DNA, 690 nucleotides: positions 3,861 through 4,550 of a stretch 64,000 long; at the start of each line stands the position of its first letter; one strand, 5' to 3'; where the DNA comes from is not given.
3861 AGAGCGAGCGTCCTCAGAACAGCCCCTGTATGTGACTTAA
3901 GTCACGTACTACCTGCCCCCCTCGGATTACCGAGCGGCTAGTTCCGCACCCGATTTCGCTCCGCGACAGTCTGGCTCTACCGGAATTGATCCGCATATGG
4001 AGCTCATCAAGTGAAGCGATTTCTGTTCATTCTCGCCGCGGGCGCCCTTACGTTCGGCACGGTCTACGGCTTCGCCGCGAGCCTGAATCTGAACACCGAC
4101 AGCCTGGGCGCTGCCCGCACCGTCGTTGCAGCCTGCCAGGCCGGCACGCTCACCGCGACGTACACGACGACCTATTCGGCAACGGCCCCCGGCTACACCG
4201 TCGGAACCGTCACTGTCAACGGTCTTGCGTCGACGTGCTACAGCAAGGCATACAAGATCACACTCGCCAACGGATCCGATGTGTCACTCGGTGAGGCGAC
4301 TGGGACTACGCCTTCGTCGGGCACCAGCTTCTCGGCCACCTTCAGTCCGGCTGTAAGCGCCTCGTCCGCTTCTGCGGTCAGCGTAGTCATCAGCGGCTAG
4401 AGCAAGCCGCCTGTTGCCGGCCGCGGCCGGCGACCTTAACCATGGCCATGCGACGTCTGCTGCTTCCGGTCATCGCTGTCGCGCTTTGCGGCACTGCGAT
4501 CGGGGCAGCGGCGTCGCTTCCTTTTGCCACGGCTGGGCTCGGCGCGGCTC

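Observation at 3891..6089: SipW-type (S26B) signal peptidase operon with three cognate secreted proteins: candidate uncharacterised extracellular fibre/matrix module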

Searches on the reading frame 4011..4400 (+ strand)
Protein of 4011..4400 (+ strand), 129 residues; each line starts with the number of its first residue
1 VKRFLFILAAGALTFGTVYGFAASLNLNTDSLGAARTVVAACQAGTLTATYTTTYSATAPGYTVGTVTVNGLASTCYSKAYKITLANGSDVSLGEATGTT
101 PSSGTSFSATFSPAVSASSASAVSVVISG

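Call 3: search_protein_families(library=ncbifam, proteins=[window:4011-4400:+], max_evalue=1)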
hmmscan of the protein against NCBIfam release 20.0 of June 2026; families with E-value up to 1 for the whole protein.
window:4011-4400:+ (129 aa): 0 families

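Call 4: search_protein_families(library=pfam, proteins=[window:4011-4400:+], max_evalue=1)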
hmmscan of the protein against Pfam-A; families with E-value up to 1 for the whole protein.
window:4011-4400:+ (129 aa): 1 family
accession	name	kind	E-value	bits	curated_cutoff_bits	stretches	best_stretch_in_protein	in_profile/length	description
PF01551.29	Peptidase_M23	-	0.021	15.4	28.7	1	34-106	11-78/96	Peptidase family M23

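Call 7: find_homologous_proteins(query=window:4011-4400:+, max_evalue=0.001)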
Query window:4011-4400:+ (129 aa): 458 proteins with E <= 0.001 among 753 candidates; the best 120 are listed.
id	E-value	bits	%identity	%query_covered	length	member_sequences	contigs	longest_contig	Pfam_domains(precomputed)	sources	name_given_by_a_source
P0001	3.3e-68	245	100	100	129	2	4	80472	-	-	-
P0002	1.3e-61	224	89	100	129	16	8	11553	-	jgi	jgi:hypothetical protein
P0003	8.0e-61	221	89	100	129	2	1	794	-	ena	-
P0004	1.1e-58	214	85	100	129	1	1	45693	-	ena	-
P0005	2.0e-58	213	85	100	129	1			-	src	-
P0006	2.6e-58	213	85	100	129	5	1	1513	-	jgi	-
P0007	3.6e-58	212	85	100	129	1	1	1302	-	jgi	jgi:hypothetical protein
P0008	4.3e-58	212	84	100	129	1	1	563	-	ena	-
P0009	5.4e-58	212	84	100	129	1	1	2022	-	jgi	jgi:hypothetical protein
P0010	3.5e-57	209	83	100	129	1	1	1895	-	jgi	-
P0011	3.8e-57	209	83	100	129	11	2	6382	-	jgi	jgi:hypothetical protein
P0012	4.2e-57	209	84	100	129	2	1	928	-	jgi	jgi:hypothetical protein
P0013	4.6e-56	206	84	100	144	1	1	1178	-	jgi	jgi:hypothetical protein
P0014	1.7e-55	204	81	100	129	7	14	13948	-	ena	-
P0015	1.8e-55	204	82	100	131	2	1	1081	-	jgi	-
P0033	6.9e-49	183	74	100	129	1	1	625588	-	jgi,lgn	jgi:hypothetical protein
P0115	3.2e-45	171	73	100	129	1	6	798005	-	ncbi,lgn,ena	-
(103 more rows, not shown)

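Call 8: find_encoding_contigs(protein=P0115, flank=6000, max_places=3)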
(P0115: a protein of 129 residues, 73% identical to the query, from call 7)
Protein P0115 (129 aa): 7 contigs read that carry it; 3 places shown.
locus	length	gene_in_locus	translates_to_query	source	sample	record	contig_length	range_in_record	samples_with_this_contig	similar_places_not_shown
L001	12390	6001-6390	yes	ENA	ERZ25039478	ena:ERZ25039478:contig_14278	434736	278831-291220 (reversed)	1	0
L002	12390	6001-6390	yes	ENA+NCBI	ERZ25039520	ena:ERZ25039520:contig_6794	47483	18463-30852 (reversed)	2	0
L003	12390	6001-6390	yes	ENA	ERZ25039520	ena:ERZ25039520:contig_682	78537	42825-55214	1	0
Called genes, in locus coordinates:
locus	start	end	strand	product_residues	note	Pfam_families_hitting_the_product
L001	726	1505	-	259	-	PF20660:DUF6812 (faint)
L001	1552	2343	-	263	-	PF16113:ECH_2, PF00378:ECH_1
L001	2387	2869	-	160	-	PF13549:ATP-grasp_5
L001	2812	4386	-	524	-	-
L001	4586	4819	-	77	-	PF00441:Acyl-CoA_dh_1, PF08028:Acyl-CoA_dh_2 (weak)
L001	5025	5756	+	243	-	-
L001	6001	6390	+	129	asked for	-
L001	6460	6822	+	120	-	-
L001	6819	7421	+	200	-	PF24517:CBM96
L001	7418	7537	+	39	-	-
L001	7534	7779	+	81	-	PF00717:Peptidase_S24 (weak)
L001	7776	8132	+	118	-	-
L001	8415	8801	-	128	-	PF00171:Aldedh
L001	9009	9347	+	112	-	-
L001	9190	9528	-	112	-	-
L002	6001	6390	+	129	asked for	-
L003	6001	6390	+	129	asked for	-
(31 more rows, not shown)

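Call 9: find_encoding_contigs(protein=P0033, flank=6000, max_places=2)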
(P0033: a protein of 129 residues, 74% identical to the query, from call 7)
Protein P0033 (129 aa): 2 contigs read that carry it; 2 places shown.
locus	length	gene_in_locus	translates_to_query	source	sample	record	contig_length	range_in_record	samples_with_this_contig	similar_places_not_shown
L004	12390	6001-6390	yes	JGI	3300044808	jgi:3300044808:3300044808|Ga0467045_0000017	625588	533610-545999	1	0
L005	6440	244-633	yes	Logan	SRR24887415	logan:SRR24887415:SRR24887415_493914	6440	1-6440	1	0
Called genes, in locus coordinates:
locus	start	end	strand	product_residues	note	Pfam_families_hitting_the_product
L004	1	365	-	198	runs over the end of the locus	PF01794:Ferric_reduct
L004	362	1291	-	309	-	PF02424:ApbE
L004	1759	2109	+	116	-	PF19728:DUF6220 (weak)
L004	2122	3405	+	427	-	PF00696:AA_kinase, PF01842:ACT (weak), PF22468:ACT_9 (weak), PF13840:ACT_7, PF22468:ACT_9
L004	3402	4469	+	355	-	PF01118:Semialdhyde_dh, PF02774:Semialdhyde_dhC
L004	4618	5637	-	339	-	-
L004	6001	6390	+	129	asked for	-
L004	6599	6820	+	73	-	-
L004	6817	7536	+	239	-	PF24517:CBM96, PF06848:Disaggr_repeat (faint)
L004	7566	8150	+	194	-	PF00717:Peptidase_S24 (weak)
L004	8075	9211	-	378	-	PF13545:HTH_Crp_2, PF00325:Crp, PF00989:PAS, PF08448:PAS_4, PF13426:PAS_9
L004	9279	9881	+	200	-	PF13302:Acetyltransf_3, PF13523:Acetyltransf_8, PF00583:Acetyltransf_1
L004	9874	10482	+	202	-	PF18899:DUF5655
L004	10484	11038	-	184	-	PF12802:MarR_2, PF01047:MarR, PF13463:HTH_27 (weak)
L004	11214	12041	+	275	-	PF08240:ADH_N, PF00107:ADH_zinc_N, PF13602:ADH_zinc_N_2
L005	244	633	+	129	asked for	-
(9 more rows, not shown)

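Call 17: search_solved_structures(query=A1, max_evalue=10)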
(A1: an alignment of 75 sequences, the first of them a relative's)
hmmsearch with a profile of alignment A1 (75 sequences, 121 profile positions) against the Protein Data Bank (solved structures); distinct sequences matched with E-value up to 10: 15.
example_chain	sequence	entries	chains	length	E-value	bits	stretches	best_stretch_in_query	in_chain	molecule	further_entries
3pnm_A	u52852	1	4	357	0.94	12.5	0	31-65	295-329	PTS-dependent dihydroxyacetone kinase, dihydroxyacetone-binding subunit dhaK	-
4lrx_A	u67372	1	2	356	0.95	12.5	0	31-65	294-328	PTS-dependent dihydroxyacetone kinase, dihydroxyacetone-binding subunit DhaK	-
4lry_A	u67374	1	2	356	0.95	12.5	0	31-65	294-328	PTS-dependent dihydroxyacetone kinase, dihydroxyacetone-binding subunit DhaK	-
3pno_A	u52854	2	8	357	0.96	12.5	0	31-65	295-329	PTS-dependent dihydroxyacetone kinase, dihydroxyacetone-binding subunit dhaK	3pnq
3pnk_A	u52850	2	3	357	0.96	12.5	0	31-65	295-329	PTS-dependent dihydroxyacetone kinase, dihydroxyacetone-binding subunit dhaK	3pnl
1uoe_A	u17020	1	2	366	1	12.4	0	31-65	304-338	DIHYDROXYACETONE KINASE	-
1oi2_A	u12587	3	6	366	1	12.4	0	31-65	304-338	HYPOTHETICAL PROTEIN YCGT | DIHYDROXYACETONE KINASE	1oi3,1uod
1h3p_H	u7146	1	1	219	1.1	12.3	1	19-109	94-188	ANTIBODY FAB FRAGMENT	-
4xhp_A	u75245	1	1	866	3.4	10.7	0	61-91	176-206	ParM hybrid fusion protein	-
3rrs_A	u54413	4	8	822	4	10.5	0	54-115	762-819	Cellobiose phosphorylase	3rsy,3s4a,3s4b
3s4c_A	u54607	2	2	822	4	10.4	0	54-115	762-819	Lactose Phosphorylase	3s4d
5g06_I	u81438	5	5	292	4.7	10.2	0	84-109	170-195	EXOSOME COMPLEX COMPONENT CSL4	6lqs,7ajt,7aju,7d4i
5c0w_I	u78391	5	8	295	4.8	10.2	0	84-109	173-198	Exosome complex component CSL4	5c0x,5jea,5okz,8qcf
4oo1_I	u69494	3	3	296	4.9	10.2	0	84-109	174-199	Exosome complex component CSL4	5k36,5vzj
4ifd_I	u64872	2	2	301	5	10.1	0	84-109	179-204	Exosome complex component CSL4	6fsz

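Call 24: predict_structure(alignment_id=A1)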
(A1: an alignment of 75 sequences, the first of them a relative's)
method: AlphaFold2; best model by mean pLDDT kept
length: 129 residues; sequences in the alignment: 75
mean_pLDDT: 79.2   pTM: 0.61
mean pLDDT of the five models: 79.2, 77.5, 76.7, 73.3, 72.9
residues with pLDDT >= 90: 26; 70-90: 78; 50-70: 16; < 50: 9
segments of 3 or more residues with pLDDT < 50: 27-35
pLDDT, mean of each block of 10 residues (from residue 1): 89 83 54 53 77 76 83 89 86 89 90 79 82
secondary structure, 60 per line:
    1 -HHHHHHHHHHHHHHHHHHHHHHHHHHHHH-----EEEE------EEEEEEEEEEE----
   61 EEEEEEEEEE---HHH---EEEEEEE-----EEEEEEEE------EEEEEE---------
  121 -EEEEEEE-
elements in order: H2-30 E36-39 E46-56 E61-70 E80-86 E92-99 E106-111 E122-128

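Call 26: search_protein_representatives(alignment_id=A1)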
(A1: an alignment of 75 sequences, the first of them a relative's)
Query: 75 sequences, 121 profile positions. Proteins with E-value up to 0.001 (for the whole library): 1350; up to 1e-10: 264; up to 1e-30: 7. The best 150 are listed.
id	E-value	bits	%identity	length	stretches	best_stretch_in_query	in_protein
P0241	3.9e-57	207.4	-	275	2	3-121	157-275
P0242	1.2e-37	144.5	-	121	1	1-121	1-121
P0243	1.6e-36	140.9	-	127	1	4-121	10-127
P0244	4.9e-33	129.7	-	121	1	1-121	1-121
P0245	2.6e-32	127.3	-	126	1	7-121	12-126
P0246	4.1e-32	126.7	-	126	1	4-121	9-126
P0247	4.4e-31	123.4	-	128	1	6-121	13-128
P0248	2.6e-29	117.7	-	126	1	4-121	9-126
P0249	9.9e-29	115.8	-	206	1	4-116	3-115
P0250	1.7e-28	115.0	-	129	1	7-121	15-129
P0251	9.6e-28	112.6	-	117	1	7-121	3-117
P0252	3.3e-27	110.8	-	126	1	3-121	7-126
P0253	4.0e-27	110.6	-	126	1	7-121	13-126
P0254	7.0e-27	109.8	-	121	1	7-121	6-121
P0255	2.7e-26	107.9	-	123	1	3-121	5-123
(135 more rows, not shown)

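Call 28: fold_search(model_id=the predicted structure, library=pdb)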
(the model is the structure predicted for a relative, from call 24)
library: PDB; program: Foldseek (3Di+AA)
matches with E <= 10: 516; with E <= 0.001: 0
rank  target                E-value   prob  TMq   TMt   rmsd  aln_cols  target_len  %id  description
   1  3o0l_B                1.1e-02  0.72  0.29  0.33   7.7       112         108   11  Crystal structure of a Pfam DUF1425 family member (Shew_1734) from Shewanella sp. pv-4 at 1.81 a resolution (released 2010-08-04)
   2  4ruw                  1.9e-02  0.84  0.33  0.15   7.6       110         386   19  The crystal structure of endonuclease/exonuclease/phosphatase from Beutenbergia cavernae DSM 12333 (released 2014-12-24)
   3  7zvo                  4.0e-02  0.85  0.30  0.30   4.5        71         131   14  Structure of CBM BT0996-C from Bacteroides thetaiotaomicron (released 2023-02-08)
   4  3o0l_A                5.4e-02  0.44  0.28  0.31   7.6       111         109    7  Crystal structure of a Pfam DUF1425 family member (Shew_1734) from Shewanella sp. pv-4 at 1.81 a resolution (released 2010-08-04)
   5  3rj2                  5.8e-02  0.90  0.31  0.30   5.1        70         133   14  Structural and functional characterization of a novel histone H3 binding protein ORF158L from the Singapore grouper irid (released 2012-02-29)
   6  3hn3_E                8.9e-02  0.66  0.29  0.08   4.5        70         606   13  Human beta-glucuronidase at 1.7 A resolution (released 2009-12-01)
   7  5n9b                  9.4e-02  0.41  0.26  0.16   4.4        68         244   15  Crystal Structure of unliganded human IL-17RA (released 2018-06-13)
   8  8ic1_A                9.4e-02  0.06  0.13  0.05  15.9       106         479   15  endo-alpha-D-arabinanase EndoMA1 D51N mutant from Microbacterium arabinogalactanolyticum in complex with arabinooligos (released 2023-08-16)
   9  4n8p                  1.0e-01  0.80  0.40  0.43   4.4       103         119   14  Crystal structure of a strand swapped CTLA-4 from Duckbill Platypus [PSI-NYSGRC-012711] (released 2013-10-30)
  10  6zlx                  1.3e-01  0.11  0.17  0.12   7.5        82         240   10  The structure of the ClpX-associated factor PDIP38 (released 2021-07-14)
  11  3hn3_D                1.4e-01  0.28  0.24  0.06  10.3        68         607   16  Human beta-glucuronidase at 1.7 A resolution (released 2009-12-01)
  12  3fn9_D                1.4e-01  0.38  0.28  0.07   5.5        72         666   15  Crystal structure of putative beta-galactosidase from bacteroides fragilis (released 2009-01-13)
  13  3fn9_C                1.5e-01  0.35  0.27  0.07   5.6        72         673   15  Crystal structure of putative beta-galactosidase from bacteroides fragilis (released 2009-01-13)
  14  5t98_B                1.7e-01  0.25  0.27  0.06   7.5        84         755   10  Crystal structure of BuGH2Awt (released 2017-09-13)
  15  3bga_A                1.9e-01  0.57  0.30  0.05   4.7        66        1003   23  Crystal structure of beta-galactosidase from Bacteroides thetaiotaomicron VPI-5482 (released 2007-12-11)
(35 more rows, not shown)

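Call 31: search_protein_families(library=ncbifam, alignment_id=A2, max_evalue=0.1)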
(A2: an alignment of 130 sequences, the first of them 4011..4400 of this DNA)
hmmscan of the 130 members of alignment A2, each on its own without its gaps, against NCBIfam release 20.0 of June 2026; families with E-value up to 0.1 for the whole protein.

A. member 1, window:4011-4400:+ (129 aa): 0 families

B. families by the number of members that match (of 130 scanned): 33 families (the first 25 are shown)
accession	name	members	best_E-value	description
TIGR00735.1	hisF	2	0.066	imidazole glycerol phosphate synthase subunit HisF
NF033617.1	RND_permease_2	1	2.3e-09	multidrug efflux RND transporter permease subunit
NF000282.2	RND_permease_1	1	2.6e-06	multidrug efflux RND transporter permease subunit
NF007798.0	PRK10503.1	1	5.3e-06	MdtB/MuxB family multidrug efflux RND transporter permease subunit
TIGR00915.1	2A0602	1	8.2e-05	efflux RND transporter permease subunit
NF007905.0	PRK10614.1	1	0.00018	multidrug efflux RND transporter permease subunit MdtC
TIGR00914.1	2A0601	1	0.0018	CusA/CzcA family heavy metal efflux RND transporter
NF005870.0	PRK07810.1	1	0.0053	O-succinylhomoserine sulfhydrylase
NF000037.1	RND_perm_OqxB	1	0.006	multidrug efflux RND transporter permease subunit OqxB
NF047414.1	BRANT_His_rich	1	0.0072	His-rich protein BRANT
NF041221.1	BagZ_FevE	1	0.0079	bagremycin/ferroverdin biosynthesis copper chaperon BagZ/FevE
NF041700.1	Shig_StxB_1e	1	0.014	Shiga toxin Stx1e subunit B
NF006115.0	PRK08264.1-1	1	0.016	SDR family oxidoreductase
NF038364.1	AglZ_HisF2_fam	1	0.019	AglZ/HisF2 family acetamidino modification protein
NF009762.0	PRK13263.1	1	0.019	urease accessory protein UreE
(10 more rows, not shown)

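Call 34: search_protein_families(library=pfam, alignment_id=A2, max_evalue=0.1)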
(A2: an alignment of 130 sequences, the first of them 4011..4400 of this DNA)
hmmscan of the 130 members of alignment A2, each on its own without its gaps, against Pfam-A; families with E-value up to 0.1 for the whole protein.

A. member 1, window:4011-4400:+ (129 aa): 1 family
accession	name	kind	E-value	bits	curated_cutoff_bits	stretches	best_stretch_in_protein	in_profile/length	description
PF01551.29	Peptidase_M23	-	0.021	15.4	28.7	1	34-106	11-78/96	Peptidase family M23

B. families by the number of members that match (of 130 scanned): 36 families (the first 25 are shown)
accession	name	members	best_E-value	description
PF01203.25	T2SSN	2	0.0085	Type II secretion system (T2SS), protein N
PF19516.4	DUF6049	2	0.0088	Family of unknown function (DUF6049)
PF00873.25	ACR_tran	1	1e-09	AcrB/AcrD/AcrF family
PF13313.11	DUF4082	1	0.0082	Domain of unknown function (DUF4082)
PF24514.1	SpaA_4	1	0.011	Prealbumin-like fold domain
PF13665.11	Tox-PAAR-like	1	0.017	Toxin PAAR-like domain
PF01551.29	Peptidase_M23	1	0.021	Peptidase family M23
PF20381.4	Rv1476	1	0.021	Membrane protein Rv1476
PF05229.21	SCPU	1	0.024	Spore Coat Protein U domain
PF13600.11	DUF4140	1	0.024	N-terminal domain of unknown function (DUF4140)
PF02028.23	BCCT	1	0.028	BCCT, betaine/carnitine/choline family transporter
PF12818.12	Tegument_dsDNA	1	0.029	dsDNA viral tegument protein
PF13944.12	Calycin_like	1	0.03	Calycin-like beta-barrel domain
PF22633.2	F5_F8_type_C_2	1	0.033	NedA-like, galactose-binding domain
PF11355.13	DUF3157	1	0.035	Protein of unknown function (DUF3157)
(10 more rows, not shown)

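Call 36: find_homologous_proteins(query=A3, max_evalue=0.001)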
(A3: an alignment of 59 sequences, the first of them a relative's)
Query A3 (59 sequences) (135 aa, profile of the alignment): 237 proteins with E <= 0.001 among 8000 candidates; the best 120 are listed.
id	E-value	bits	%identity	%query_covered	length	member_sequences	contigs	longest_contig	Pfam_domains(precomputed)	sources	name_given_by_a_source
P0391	4.4e-35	138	56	100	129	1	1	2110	-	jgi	jgi:hypothetical protein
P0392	6.3e-35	138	54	100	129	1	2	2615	-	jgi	jgi:hypothetical protein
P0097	3.4e-34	135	52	100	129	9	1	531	-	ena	-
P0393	1.2e-33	134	53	100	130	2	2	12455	-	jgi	jgi:hypothetical protein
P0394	1.3e-33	134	47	100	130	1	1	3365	-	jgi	jgi:hypothetical protein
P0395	1.4e-33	133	54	100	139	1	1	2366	-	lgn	-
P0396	1.6e-33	133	55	100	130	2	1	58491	-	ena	-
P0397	1.8e-33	133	56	100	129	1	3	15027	-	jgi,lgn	-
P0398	5.2e-33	132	50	100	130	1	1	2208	-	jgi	jgi:hypothetical protein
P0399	5.8e-33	131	48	100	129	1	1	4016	-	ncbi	-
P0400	1.6e-32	130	67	100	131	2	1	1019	-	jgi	jgi:hypothetical protein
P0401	1.7e-32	130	50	100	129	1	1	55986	-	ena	-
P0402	4.0e-32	129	37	99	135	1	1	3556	-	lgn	-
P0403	4.7e-32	128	53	100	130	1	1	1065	-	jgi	-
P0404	7.0e-32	128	55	100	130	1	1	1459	-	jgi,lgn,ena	-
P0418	1.0e-30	124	66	100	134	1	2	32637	-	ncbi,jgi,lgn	ncbi:MAG TPA: hypothetical protein VGL18_15965 [Actinomycetota bacterium]|jgi:hypothetical protein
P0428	4.9e-30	122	61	100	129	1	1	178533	-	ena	-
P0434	7.1e-30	121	52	100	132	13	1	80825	-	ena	-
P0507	6.6e-28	115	69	100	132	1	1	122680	-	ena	-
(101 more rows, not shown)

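Call 37: find_encoding_contigs(protein=P0418, flank=5000, max_places=1)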
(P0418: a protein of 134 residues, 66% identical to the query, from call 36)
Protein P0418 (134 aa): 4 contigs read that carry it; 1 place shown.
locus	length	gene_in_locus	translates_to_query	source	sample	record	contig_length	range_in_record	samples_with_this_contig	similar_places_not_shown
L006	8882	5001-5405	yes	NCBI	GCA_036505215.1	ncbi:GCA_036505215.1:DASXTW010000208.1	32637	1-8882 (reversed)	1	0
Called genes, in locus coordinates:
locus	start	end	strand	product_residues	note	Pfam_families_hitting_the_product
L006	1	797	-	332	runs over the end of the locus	PF00389:2-Hacid_dh, PF02826:2-Hacid_dh_C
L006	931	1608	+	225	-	PF03006:HlyIII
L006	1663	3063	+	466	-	PF03979:Sigma70_r1_1, PF00140:Sigma70_r1_2, PF04542:Sigma70_r2, PF04539:Sigma70_r3, PF04545:Sigma70_r4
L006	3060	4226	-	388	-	PF00155:Aminotran_1_2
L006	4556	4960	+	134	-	-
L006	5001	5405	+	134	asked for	-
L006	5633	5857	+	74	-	-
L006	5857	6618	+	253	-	PF24517:CBM96, PF06848:Disaggr_repeat (weak)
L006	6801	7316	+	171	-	PF10502:Peptidase_S26 (faint), PF00717:Peptidase_S24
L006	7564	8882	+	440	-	PF00496:SBP_bac_5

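Call 38: find_encoding_contigs(protein=P0428, flank=5000, max_places=1)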
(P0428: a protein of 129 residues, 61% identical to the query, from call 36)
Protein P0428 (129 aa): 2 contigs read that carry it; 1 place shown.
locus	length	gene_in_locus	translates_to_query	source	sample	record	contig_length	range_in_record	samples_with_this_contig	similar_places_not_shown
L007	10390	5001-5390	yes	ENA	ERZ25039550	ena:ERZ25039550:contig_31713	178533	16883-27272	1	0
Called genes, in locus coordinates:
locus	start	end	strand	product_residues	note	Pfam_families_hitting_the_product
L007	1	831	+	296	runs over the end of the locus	PF00561:Abhydrolase_1, PF12146:Hydrolase_4, PF12697:Abhydrolase_6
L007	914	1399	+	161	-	PF05532:CsbD (weak)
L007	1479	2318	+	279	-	PF13473:Cupredoxin_1 (faint)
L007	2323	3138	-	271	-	PF13489:Methyltransf_23, PF00398:RrnaAD (weak), PF08241:Methyltransf_11, PF08242:Methyltransf_12 (weak), PF13649:Methyltransf_25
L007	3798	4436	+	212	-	PF00072:Response_reg, PF00196:GerE, PF08281:Sigma70_r4_2 (weak)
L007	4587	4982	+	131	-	-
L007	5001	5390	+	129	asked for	-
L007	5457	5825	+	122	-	-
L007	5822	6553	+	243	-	PF24517:CBM96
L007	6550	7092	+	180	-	PF10502:Peptidase_S26 (weak), PF00717:Peptidase_S24 (weak)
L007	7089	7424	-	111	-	PF04539:Sigma70_r3 (weak), PF04545:Sigma70_r4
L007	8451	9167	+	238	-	-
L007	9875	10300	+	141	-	-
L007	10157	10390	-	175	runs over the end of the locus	PF00211:Guanylate_cyc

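Call 39: find_encoding_contigs(protein=P0507, flank=5000, max_places=1)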
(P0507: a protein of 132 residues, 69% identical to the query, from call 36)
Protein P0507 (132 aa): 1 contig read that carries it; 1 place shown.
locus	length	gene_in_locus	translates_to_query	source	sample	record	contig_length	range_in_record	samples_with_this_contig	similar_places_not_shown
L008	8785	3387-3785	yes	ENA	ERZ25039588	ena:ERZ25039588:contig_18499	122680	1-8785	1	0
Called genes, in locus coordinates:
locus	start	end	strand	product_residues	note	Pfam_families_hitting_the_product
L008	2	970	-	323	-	?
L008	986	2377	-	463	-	PF13458:Peripla_BP_6, PF01094:ANF_receptor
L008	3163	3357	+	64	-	-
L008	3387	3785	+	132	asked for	-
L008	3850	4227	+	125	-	-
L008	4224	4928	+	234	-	PF24517:CBM96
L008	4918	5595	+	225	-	-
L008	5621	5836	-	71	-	PF00441:Acyl-CoA_dh_1, PF08028:Acyl-CoA_dh_2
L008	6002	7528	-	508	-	PF02770:Acyl-CoA_dh_M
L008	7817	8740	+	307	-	PF22725:GFO_IDH_MocA_C3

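Call 40: find_encoding_contigs(protein=P0434, flank=5000, max_places=1)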
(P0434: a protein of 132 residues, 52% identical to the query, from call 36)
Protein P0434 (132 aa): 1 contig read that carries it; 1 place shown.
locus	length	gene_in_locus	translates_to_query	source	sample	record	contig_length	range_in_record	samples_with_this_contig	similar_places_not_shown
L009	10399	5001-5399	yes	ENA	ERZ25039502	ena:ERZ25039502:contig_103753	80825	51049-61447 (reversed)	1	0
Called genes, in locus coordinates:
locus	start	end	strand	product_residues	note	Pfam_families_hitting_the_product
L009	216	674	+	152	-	-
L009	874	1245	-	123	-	-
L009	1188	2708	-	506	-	PF00561:Abhydrolase_1 (weak)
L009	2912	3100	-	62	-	-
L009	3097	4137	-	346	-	PF00248:Aldo_ket_red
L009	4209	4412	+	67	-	PF01571:GCV_T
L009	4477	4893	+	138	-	-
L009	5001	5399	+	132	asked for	-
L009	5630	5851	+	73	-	-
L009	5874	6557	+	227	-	PF24517:CBM96, PF06848:Disaggr_repeat (weak)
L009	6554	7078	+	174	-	PF00717:Peptidase_S24 (weak)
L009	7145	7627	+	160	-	-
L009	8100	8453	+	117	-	-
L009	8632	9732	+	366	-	PF01244:Peptidase_M19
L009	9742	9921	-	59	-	-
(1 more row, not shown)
